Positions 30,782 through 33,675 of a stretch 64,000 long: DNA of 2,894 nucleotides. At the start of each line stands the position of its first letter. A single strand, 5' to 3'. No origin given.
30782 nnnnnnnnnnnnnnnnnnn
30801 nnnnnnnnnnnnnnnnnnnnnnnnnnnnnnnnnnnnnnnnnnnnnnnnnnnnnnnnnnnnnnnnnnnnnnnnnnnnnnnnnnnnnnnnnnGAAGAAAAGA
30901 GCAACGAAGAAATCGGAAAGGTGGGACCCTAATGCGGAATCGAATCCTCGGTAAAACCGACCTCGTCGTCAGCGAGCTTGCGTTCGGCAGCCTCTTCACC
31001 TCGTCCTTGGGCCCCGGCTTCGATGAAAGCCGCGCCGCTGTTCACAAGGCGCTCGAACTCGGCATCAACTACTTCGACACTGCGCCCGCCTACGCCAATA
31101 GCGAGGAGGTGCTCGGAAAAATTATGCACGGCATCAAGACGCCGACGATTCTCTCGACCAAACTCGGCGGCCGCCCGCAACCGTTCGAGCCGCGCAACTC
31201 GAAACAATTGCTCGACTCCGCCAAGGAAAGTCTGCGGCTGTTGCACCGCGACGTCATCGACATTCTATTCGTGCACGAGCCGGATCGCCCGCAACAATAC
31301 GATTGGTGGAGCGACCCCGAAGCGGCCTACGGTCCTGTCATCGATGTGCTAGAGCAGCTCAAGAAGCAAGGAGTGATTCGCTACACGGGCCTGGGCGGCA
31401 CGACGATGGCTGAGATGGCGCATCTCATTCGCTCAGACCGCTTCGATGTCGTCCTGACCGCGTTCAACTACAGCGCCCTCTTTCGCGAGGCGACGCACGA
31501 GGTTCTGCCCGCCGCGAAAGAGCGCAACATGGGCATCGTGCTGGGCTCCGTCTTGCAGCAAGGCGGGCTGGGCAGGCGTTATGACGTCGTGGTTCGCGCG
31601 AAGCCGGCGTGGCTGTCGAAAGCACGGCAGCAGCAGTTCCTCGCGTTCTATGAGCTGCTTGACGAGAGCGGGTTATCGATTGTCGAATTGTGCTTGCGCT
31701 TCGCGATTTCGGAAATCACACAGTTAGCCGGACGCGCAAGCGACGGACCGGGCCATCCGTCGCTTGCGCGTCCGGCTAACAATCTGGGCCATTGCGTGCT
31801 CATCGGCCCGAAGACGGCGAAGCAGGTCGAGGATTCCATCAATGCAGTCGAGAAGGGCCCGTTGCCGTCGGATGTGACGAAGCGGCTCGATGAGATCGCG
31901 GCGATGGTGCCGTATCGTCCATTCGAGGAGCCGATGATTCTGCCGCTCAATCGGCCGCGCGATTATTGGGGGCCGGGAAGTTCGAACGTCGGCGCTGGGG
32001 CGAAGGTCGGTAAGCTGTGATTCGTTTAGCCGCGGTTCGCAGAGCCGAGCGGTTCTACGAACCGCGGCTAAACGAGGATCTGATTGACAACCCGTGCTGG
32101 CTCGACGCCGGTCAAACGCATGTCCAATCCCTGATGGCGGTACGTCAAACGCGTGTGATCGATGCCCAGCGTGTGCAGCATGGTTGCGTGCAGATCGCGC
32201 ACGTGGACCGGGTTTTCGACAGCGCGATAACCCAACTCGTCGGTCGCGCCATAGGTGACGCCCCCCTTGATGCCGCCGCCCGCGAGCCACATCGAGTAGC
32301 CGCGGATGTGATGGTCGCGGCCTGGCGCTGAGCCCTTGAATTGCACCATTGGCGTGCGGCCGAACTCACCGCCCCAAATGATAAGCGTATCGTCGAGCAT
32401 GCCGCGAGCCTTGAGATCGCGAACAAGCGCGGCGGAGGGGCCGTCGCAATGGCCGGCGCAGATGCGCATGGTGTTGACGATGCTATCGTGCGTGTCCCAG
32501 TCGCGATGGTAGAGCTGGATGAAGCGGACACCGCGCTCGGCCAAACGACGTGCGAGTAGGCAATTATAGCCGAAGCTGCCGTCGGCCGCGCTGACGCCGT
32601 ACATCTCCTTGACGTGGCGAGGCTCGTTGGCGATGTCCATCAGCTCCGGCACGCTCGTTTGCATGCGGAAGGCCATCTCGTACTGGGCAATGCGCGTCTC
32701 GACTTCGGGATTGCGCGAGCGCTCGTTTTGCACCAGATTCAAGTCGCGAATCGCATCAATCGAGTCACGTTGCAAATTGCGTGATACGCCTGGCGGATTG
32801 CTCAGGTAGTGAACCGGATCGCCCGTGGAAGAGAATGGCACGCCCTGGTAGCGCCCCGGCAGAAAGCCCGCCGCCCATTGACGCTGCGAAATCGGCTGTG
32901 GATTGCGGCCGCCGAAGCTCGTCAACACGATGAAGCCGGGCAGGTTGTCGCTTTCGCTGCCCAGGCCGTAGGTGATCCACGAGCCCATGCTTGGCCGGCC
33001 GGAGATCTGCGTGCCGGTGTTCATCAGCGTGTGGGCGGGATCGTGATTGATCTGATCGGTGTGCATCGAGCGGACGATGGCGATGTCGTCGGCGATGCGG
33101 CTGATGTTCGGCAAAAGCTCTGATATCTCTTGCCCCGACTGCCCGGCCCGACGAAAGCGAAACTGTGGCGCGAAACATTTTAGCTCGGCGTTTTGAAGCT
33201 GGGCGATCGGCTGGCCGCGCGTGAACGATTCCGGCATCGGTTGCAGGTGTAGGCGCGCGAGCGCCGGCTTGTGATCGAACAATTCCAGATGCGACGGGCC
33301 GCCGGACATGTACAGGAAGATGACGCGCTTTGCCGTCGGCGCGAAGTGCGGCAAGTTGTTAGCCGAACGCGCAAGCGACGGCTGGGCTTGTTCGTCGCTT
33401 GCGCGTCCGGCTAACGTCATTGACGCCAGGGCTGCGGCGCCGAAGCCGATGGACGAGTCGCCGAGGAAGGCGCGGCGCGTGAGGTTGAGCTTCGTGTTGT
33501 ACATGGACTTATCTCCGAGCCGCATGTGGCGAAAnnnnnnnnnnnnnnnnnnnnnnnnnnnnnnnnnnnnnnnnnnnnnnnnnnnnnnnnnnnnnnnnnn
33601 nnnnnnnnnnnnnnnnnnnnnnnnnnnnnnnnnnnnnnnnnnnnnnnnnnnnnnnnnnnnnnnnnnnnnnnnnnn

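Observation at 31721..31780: Perfect 25-bp-arm palindrome (PAL-2) translated in frame inside an otherwise intact aldo/keto reductase gene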

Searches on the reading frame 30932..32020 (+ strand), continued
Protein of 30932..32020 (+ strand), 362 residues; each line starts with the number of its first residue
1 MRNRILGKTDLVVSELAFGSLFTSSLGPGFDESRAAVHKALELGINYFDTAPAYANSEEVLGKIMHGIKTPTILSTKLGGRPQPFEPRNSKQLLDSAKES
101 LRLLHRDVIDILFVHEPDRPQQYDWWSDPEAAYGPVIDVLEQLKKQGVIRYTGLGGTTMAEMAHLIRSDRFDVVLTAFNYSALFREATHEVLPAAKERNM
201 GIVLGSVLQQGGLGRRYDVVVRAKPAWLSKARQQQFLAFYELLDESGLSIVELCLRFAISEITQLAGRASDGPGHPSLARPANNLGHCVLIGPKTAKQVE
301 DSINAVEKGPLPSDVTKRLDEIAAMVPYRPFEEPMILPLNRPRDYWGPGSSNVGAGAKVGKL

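Call 44: predict_structure(alignment_id=A1)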
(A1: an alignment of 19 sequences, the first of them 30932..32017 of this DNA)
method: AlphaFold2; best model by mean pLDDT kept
length: 362 residues; sequences in the alignment: 19
mean_pLDDT: 75.6   pTM: 0.80
mean pLDDT of the five models: 75.6, 75.1, 73.3, 69.6, 67.3
residues with pLDDT >= 90: 95; 70-90: 153; 50-70: 57; < 50: 57
segments of 3 or more residues with pLDDT < 50: 23-26, 209-215, 267-283, 331-340, 345-362
pLDDT, mean of each block of 10 residues (from residue 1): 91 89 54 89 94 73 87 86 69 88 92 74 63 84 96 83 85 85 80 90 72 50 73 85 89 87 54 36 66 84 91 92 77 45 45 33 29
secondary structure, 60 per line:
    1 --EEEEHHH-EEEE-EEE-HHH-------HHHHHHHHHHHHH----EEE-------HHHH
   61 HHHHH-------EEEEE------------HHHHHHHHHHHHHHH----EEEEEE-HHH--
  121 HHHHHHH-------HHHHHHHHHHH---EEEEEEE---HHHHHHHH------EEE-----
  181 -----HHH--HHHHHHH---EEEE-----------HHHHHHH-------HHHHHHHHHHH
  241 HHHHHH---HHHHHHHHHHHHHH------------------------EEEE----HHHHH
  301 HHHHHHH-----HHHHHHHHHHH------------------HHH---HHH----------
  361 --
elements in order: E3-6 E11-14 E16-18 H30-42 E47-49 H57-65 E73-77 H90-104 E109-114 H121-127 H135-145 E149-155 H159-166 E173-175 H191-197 E201-204 H216-222 H230-246 H250-263 E288-291 H296-307 H313-323

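Call 59: find_encoding_contigs(protein=P0282, flank=6000, max_places=2)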
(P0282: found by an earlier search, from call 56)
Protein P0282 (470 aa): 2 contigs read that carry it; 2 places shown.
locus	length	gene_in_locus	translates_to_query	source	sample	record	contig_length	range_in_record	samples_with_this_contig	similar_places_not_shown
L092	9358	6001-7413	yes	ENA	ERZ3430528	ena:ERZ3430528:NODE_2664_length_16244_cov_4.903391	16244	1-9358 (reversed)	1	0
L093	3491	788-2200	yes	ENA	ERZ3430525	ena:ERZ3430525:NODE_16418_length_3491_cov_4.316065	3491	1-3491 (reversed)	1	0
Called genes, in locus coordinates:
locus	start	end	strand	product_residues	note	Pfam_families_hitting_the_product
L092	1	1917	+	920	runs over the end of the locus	PF13442:Cytochrome_CBB3 (faint), PF14522:Cytochrome_C7 (faint), PF02433:FixO (faint), PF00034:Cytochrom_C (weak), PF07691:PA14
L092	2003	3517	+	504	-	PF23500:DUF7133 (weak)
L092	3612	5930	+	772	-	PF07635:PSCyt1, PF07583:PSCyt2, PF07587:PSD1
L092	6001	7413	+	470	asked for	PF07394:DUF1501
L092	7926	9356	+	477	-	?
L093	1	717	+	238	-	?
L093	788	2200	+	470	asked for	PF07394:DUF1501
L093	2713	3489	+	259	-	?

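Call 60: find_encoding_contigs(protein=P0280, flank=6000, max_places=2)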
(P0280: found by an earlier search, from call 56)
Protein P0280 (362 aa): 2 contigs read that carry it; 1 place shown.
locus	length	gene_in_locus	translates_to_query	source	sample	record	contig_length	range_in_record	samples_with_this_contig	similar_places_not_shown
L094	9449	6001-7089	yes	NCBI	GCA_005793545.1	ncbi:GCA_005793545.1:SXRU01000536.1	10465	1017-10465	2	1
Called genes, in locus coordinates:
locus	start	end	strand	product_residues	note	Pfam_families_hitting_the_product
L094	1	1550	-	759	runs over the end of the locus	-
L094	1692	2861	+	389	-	PF07676:PD40 (faint), PF26550:Tricorn_2nd (faint), PF26549:Tricorn_N (weak)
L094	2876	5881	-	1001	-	PF23500:DUF7133, PF13646:HEAT_2 (faint), PF13442:Cytochrome_CBB3 (faint), PF00034:Cytochrom_C (faint)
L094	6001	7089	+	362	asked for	PF00248:Aldo_ket_red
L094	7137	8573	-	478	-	PF07394:DUF1501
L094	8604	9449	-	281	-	?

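Call 89: fold_search(model_id=the predicted structure, library=pdb)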
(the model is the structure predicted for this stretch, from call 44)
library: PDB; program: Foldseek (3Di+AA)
matches with E <= 10: 1606; with E <= 0.001: 540
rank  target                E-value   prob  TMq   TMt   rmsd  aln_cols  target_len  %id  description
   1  7ezl                  3.4e-18  1.00  0.68  0.77   4.8       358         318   26  Rice L-galactose dehydrogenase (holo form) (released 2021-06-23)
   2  8jwl_B                7.3e-18  1.00  0.67  0.73   4.8       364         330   24  The first purified state crystal structure of AKRtyl (released 2024-04-10)
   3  7ezi                  1.0e-17  1.00  0.69  0.76   3.8       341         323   26  Rice L-galactose dehydrogenase (apo form) (released 2021-06-23)
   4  8jwk_D                1.1e-17  1.00  0.64  0.73   4.4       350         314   24  The second purified state crystal structure of AKRtyl (released 2024-04-10)
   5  8hwn_C                1.3e-17  1.00  0.61  0.72   5.2       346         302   21  aldo-keto reductase DepB (released 2024-01-17)
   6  8xr2_J                1.4e-17  1.00  0.66  0.74   4.3       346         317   24  Crystal structure of AKRtyl-apo1 (released 2024-04-10)
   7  8scc_B                1.6e-17  1.00  0.64  0.75   4.2       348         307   25  Crystal Structure of L-galactose 1-dehydrogenase de Myrciaria dubia (released 2024-03-13)
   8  8usu_B                1.9e-17  1.00  0.65  0.75   4.2       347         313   26  Crystal Structure of L-galactose 1-dehydrogenase of Myrciaria dubia in complex with NAD (released 2024-03-13)
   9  8xr2_B                2.1e-17  1.00  0.66  0.75   4.1       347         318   25  Crystal structure of AKRtyl-apo1 (released 2024-04-10)
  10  8jwl_A                2.2e-17  1.00  0.67  0.75   4.2       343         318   26  The first purified state crystal structure of AKRtyl (released 2024-04-10)
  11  8jwn_D                2.2e-17  1.00  0.66  0.72   7.4       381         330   25  Crystal structure of AKRtyl-NADPH complex (released 2024-04-10)
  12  8xr3_C                2.3e-17  1.00  0.66  0.74   4.2       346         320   25  Crystal structure of AKRtyl-apo2 (released 2024-04-10)
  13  8scc_A                2.6e-17  1.00  0.63  0.73   4.4       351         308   25  Crystal Structure of L-galactose 1-dehydrogenase de Myrciaria dubia (released 2024-03-13)
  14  7svq_A                3.1e-17  1.00  0.67  0.76   3.9       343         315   24  Crystal Structure of L-galactose dehydrogenase from Spinacia oleracea in complex with NAD+ (released 2022-07-13)
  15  8jwo_D                3.7e-17  1.00  0.64  0.74   4.4       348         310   24  Crystal structure of AKRtyl-tylosin complex (released 2024-04-10)
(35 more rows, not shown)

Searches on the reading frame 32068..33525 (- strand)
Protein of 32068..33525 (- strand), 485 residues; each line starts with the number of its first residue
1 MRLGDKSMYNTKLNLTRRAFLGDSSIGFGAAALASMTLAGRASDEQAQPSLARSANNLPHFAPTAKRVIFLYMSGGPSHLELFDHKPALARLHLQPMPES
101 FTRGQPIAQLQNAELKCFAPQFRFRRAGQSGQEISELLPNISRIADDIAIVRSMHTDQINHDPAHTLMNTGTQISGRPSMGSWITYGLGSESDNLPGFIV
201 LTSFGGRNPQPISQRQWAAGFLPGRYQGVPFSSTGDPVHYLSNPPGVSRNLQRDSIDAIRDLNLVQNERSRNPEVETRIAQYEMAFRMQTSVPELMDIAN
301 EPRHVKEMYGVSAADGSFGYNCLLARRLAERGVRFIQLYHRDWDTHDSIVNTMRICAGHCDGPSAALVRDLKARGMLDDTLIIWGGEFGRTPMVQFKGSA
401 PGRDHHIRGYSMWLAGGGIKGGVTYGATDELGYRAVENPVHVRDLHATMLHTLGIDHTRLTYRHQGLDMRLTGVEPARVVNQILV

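Call 7: search_protein_families(library=pfam, proteins=[window:32068-33525:-])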
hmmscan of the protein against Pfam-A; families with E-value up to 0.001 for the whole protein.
window:32068-33525:- (485 aa): 1 family
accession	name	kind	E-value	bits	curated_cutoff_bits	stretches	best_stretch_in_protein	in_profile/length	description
PF07394.17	DUF1501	-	4.1e-159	530.4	27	1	65-484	1-390/390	Protein of unknown function (DUF1501)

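Call 45: search_protein_representatives(protein=window:32068-33522:-)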
Query: 484 residues. Proteins with E-value up to 0.001 (for the whole library): 28244; up to 1e-10: 14207; up to 1e-30: 2694. The best 150 are listed.
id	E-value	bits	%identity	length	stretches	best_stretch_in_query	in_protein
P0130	7.4e-179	612.1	59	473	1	11-481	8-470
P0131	2.9e-176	603.5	62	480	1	14-473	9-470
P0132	3.4e-172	590.1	57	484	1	7-474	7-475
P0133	6.4e-150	516.7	53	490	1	15-482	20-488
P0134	4.0e-147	507.5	53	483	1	12-474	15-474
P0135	8.5e-128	443.7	48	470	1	24-473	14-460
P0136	2.0e-127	442.5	46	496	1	13-482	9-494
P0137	1.5e-123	429.7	49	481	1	14-483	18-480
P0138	3.4e-122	425.2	48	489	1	14-474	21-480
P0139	5.8e-122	424.5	49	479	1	13-482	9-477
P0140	1.2e-118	413.6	46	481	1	9-483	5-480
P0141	4.0e-117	408.5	57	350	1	141-474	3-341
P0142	3.3e-116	405.5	46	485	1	36-483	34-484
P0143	2.8e-114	399.1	46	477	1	15-471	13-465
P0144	1.8e-113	396.4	45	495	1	13-483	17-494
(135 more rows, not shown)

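Call 56: list_cluster_members(proteins=[P0001, window:32071-33504:-])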
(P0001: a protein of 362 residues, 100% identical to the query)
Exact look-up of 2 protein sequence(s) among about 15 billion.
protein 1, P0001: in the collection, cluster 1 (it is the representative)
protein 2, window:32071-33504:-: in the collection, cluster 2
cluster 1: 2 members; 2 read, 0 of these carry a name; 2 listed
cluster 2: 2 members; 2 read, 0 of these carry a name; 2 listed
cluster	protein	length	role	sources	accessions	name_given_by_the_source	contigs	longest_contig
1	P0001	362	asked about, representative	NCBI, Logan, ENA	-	-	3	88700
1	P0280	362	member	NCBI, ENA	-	-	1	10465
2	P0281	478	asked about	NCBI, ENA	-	-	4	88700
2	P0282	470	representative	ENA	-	-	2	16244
